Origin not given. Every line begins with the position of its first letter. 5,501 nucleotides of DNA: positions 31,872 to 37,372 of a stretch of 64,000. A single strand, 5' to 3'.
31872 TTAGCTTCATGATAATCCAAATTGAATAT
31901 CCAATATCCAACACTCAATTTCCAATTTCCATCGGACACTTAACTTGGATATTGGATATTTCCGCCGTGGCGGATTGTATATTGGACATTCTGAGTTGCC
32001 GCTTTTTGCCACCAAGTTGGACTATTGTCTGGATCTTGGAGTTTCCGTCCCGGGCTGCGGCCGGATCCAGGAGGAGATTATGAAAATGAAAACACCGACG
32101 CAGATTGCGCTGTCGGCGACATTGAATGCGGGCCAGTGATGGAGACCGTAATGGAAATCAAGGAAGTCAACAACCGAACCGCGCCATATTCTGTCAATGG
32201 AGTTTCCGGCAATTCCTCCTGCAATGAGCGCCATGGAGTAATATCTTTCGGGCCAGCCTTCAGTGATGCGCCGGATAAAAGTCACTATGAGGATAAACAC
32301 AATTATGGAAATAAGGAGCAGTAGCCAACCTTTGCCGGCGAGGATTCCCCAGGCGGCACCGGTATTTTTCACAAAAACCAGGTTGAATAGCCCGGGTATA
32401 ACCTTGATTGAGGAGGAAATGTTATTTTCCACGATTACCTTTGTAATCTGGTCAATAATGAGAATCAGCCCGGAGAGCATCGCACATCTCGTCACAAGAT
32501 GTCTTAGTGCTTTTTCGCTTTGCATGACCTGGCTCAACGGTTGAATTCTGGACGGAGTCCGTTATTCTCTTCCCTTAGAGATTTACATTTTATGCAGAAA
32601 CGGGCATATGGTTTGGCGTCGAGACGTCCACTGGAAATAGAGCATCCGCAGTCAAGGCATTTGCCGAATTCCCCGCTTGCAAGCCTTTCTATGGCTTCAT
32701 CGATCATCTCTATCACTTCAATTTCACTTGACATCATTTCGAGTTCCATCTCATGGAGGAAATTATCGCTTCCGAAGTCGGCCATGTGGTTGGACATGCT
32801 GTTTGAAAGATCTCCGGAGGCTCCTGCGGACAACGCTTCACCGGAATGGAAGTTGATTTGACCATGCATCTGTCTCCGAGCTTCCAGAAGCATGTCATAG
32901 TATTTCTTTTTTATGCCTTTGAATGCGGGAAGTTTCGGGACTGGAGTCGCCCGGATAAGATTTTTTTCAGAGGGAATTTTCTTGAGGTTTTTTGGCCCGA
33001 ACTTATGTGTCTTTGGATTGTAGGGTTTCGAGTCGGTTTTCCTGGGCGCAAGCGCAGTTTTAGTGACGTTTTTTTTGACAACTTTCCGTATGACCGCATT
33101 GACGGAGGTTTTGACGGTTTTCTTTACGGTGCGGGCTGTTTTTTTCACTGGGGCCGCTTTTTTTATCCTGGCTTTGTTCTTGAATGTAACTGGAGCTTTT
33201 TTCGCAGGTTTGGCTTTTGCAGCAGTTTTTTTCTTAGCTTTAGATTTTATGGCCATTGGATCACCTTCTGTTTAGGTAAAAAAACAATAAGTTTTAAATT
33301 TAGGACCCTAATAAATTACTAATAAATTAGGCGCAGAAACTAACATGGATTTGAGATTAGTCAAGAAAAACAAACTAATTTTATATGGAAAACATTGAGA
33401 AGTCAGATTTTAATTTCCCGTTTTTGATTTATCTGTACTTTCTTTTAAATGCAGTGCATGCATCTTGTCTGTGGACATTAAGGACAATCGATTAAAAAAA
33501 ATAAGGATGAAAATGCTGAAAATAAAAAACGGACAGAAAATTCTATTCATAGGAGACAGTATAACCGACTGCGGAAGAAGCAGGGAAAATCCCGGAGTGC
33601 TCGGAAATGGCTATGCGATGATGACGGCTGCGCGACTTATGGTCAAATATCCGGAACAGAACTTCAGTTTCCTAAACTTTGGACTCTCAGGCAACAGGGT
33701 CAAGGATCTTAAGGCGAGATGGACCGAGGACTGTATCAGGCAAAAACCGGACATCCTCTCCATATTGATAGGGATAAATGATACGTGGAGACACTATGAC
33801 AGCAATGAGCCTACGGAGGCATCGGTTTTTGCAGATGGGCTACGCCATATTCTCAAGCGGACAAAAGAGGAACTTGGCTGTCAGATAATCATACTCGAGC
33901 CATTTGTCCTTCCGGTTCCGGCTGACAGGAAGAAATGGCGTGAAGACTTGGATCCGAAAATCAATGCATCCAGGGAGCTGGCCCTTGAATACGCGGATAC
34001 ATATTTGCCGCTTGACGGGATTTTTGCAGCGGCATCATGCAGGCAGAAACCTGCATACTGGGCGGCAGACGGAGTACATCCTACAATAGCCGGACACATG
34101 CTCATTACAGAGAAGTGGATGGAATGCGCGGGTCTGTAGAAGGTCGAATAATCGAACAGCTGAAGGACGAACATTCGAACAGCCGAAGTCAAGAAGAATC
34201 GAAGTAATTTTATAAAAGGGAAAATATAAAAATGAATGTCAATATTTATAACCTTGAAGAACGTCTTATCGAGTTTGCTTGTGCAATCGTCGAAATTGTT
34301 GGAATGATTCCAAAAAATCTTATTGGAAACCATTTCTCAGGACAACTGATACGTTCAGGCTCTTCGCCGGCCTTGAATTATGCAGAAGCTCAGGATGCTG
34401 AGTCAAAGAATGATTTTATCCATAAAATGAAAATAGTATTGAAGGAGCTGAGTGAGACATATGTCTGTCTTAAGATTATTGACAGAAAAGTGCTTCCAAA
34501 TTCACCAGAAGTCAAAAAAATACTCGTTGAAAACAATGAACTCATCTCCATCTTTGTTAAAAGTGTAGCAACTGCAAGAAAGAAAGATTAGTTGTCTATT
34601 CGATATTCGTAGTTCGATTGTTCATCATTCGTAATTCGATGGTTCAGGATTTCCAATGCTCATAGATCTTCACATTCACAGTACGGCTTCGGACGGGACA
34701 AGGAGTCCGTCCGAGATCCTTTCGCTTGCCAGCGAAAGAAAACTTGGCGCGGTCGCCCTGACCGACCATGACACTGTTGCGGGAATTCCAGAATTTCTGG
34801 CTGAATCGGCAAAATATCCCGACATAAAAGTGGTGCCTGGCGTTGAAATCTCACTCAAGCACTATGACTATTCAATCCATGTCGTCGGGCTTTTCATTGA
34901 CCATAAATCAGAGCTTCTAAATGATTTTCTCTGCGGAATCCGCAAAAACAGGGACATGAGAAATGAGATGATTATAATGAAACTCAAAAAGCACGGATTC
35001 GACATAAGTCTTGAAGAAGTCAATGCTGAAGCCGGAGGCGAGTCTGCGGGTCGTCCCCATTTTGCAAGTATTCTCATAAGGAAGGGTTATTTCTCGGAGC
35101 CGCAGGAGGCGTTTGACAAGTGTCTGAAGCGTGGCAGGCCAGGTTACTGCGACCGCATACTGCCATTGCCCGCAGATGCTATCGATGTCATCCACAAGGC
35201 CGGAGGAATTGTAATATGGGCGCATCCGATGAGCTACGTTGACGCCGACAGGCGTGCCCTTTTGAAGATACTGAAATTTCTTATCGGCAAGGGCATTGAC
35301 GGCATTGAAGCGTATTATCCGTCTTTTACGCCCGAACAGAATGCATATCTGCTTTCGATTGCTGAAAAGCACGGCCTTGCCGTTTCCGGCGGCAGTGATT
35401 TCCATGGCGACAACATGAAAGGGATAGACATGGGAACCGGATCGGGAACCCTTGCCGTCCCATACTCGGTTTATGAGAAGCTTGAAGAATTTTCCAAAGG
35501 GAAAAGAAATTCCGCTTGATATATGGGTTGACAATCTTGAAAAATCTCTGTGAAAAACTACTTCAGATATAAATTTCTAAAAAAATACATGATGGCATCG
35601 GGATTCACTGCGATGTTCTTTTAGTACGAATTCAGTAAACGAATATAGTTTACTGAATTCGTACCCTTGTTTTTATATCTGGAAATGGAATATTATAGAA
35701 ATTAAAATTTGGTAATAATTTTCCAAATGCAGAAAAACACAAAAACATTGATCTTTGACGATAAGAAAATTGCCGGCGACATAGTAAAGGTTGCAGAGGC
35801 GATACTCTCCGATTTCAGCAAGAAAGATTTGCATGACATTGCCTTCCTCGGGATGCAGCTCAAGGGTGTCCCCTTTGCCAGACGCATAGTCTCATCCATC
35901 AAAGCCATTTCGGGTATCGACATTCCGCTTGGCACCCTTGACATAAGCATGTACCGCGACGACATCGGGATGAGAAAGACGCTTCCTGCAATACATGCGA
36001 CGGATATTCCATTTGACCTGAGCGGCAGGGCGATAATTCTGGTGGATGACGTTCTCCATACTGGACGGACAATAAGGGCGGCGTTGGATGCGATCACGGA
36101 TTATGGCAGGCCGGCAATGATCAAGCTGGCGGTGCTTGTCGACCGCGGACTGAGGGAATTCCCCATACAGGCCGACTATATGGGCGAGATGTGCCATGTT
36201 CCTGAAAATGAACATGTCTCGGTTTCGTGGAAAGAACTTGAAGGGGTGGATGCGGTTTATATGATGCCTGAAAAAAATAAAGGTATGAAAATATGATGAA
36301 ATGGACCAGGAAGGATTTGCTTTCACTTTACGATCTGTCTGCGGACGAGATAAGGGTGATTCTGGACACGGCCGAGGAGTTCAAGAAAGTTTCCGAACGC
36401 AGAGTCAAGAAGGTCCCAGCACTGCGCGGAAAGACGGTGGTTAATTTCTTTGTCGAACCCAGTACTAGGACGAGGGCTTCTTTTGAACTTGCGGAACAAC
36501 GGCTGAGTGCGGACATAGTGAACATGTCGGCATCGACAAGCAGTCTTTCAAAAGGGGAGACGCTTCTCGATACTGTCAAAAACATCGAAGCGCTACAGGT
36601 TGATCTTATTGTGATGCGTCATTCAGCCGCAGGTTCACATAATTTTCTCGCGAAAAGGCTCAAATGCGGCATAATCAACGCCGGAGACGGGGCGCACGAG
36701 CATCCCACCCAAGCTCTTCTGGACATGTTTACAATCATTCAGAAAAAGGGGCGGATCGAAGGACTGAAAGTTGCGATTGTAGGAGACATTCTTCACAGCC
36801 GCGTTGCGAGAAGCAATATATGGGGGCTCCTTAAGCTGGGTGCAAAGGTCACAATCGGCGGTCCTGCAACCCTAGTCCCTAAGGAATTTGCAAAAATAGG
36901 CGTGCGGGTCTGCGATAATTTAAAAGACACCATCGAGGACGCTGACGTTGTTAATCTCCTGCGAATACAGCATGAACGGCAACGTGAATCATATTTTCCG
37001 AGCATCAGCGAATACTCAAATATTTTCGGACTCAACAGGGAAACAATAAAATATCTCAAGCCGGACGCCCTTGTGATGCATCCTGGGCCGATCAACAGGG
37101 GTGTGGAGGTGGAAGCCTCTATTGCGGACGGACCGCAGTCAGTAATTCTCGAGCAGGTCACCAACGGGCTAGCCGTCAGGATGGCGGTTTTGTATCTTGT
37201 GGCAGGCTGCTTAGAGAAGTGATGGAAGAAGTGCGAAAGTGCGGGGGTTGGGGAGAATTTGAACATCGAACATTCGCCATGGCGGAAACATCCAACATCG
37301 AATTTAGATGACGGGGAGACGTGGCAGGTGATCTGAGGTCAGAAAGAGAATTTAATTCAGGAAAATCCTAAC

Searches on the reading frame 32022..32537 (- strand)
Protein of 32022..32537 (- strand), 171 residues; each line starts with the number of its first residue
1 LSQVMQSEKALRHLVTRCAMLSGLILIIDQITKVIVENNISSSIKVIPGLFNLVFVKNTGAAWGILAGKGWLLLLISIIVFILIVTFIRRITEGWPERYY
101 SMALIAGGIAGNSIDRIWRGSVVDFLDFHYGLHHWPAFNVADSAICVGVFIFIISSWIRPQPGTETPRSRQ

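Call 66: search_protein_families(library=pfam, proteins=[window:32022-32537:-])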
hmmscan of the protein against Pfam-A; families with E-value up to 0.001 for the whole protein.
window:32022-32537:- (171 aa): 1 family
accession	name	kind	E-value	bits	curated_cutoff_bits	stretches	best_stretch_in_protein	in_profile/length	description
PF01252.23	Peptidase_A8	-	3.3e-40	138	25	1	23-157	3-141/142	Signal peptidase (SPase) II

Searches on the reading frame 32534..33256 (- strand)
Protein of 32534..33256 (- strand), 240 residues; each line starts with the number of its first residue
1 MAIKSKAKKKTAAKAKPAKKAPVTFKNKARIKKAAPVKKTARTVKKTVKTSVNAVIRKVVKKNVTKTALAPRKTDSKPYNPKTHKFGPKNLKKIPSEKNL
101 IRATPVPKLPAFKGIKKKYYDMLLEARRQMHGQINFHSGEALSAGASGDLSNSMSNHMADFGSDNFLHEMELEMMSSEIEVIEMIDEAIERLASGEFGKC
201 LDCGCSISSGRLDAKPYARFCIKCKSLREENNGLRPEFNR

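Call 66: search_protein_families(library=pfam, proteins=[window:32534-33256:-])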
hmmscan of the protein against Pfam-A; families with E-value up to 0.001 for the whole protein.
window:32534-33256:- (240 aa): 1 family
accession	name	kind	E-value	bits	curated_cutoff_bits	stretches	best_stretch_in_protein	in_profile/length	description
PF01258.23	zf-dskA_traR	-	1.6e-08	34.9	24.9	1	195-229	1-35/36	Prokaryotic dksA/traR C4-type zinc finger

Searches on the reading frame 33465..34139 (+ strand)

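Call 66: search_protein_families(library=pfam, proteins=[window:33465-34139:+])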
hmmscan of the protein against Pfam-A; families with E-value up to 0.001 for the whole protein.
window:33465-34139:+ (224 aa): 3 families
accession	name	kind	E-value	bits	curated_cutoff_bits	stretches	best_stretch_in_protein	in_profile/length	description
PF13472.12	Lipase_GDSL_2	-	1.7e-24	87.7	32.9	1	28-212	1-177/178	GDSL-like Lipase/Acylhydrolase family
PF00657.28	Lipase_GDSL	-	2.7e-11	44.5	23.6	1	26-217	1-207/208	GDSL-like Lipase/Acylhydrolase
PF04311.20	DUF459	-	0.00017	21.4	27.2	0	65-113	30-78/197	Protein of unknown function (DUF459)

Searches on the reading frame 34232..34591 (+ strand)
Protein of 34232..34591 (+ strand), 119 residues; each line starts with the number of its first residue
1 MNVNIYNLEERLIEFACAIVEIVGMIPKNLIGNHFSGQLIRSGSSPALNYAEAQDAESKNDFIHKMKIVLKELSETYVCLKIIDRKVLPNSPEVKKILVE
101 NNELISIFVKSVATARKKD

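Call 66: search_protein_families(library=pfam, proteins=[window:34232-34591:+])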
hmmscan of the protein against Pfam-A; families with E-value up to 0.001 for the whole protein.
window:34232-34591:+ (119 aa): 1 family
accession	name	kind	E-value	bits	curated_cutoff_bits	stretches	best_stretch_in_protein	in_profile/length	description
PF05635.17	23S_rRNA_IVP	-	2.3e-11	44.3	33.8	1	12-107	9-103/106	23S rRNA-intervening sequence protein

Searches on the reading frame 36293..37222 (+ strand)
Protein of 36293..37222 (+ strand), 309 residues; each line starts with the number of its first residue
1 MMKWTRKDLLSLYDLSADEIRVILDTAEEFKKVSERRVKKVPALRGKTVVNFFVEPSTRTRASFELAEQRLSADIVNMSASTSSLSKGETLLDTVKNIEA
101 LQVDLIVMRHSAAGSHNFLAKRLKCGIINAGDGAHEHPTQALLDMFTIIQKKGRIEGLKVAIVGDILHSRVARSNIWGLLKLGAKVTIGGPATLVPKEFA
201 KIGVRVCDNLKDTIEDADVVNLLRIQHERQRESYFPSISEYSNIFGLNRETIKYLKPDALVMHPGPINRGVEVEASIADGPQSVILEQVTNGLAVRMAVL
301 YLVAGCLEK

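Call 11: search_protein_families(library=pfam, proteins=[window:36293-37222:+])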
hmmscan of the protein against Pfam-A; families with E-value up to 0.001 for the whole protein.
window:36293-37222:+ (309 aa): 2 families
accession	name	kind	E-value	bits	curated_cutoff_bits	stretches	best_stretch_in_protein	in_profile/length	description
PF02729.26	OTCace_N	-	2.7e-45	154.5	29.9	1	7-149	1-147/148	Aspartate/ornithine carbamoyltransferase, carbamoyl-P binding domain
PF00185.30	OTCace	-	6.7e-29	101.4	29.4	1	156-302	1-156/157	Aspartate/ornithine carbamoyltransferase, Asp/Orn binding domain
